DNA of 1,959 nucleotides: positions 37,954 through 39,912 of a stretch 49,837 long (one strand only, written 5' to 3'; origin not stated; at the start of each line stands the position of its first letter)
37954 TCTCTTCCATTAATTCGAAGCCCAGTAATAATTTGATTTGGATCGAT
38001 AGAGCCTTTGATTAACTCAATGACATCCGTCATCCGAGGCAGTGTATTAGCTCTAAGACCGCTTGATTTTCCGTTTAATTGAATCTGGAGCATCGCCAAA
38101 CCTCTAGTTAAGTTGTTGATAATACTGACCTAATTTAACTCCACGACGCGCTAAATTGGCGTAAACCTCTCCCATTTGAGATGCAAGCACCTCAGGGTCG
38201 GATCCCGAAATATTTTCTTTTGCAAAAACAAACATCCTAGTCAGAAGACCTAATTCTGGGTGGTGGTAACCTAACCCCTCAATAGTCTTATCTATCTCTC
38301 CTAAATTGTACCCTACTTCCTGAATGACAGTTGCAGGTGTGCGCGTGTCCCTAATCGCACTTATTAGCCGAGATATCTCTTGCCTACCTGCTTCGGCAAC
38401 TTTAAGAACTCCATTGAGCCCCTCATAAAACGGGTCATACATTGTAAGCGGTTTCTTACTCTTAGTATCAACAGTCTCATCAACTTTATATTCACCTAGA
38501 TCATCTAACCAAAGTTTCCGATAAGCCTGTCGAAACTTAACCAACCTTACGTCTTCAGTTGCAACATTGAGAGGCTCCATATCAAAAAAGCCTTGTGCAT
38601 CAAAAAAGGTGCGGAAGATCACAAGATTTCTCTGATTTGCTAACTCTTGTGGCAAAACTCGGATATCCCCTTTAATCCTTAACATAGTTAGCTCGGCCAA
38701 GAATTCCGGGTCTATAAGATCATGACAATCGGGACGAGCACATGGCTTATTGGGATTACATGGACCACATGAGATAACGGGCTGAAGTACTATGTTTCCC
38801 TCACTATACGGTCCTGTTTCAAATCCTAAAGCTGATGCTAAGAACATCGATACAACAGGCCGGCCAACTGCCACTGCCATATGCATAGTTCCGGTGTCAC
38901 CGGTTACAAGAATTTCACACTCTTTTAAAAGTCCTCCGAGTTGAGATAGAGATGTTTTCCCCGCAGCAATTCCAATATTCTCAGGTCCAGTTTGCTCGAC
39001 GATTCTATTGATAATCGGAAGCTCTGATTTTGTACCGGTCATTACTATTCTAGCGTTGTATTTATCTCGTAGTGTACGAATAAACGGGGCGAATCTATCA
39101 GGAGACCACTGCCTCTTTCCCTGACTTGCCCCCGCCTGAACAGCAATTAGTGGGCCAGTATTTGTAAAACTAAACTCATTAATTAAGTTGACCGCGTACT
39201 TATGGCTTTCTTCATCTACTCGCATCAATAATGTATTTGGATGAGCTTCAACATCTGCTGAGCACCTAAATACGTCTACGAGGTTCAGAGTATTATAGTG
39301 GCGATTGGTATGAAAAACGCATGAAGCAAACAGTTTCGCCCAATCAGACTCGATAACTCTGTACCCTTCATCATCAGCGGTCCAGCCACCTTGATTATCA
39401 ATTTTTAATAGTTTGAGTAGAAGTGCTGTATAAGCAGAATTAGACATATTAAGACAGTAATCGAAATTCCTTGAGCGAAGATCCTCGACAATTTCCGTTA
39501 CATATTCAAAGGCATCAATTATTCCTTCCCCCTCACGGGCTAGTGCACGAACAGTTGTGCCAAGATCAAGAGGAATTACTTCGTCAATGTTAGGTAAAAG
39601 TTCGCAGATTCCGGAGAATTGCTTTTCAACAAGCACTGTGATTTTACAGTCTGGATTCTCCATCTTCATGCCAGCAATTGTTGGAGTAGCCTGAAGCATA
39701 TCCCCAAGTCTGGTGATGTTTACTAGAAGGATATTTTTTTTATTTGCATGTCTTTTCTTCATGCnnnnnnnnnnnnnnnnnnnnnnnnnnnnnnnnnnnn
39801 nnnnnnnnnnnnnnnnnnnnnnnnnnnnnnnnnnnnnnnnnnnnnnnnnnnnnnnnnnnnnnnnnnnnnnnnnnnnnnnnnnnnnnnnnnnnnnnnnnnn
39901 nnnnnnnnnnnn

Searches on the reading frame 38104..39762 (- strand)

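Call 16: search_protein_families(library=pfam, proteins=[window:38104-39762:-], max_evalue=0.001)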
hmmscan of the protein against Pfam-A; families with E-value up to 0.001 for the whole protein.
window:38104-39762:- (552 aa): 1 family
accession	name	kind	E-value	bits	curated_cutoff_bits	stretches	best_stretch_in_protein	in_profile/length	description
PF01075.23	Glyco_transf_9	-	1.9e-25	90.1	22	1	90-336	3-237/247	Glycosyltransferase family 9 (heptosyltransferase)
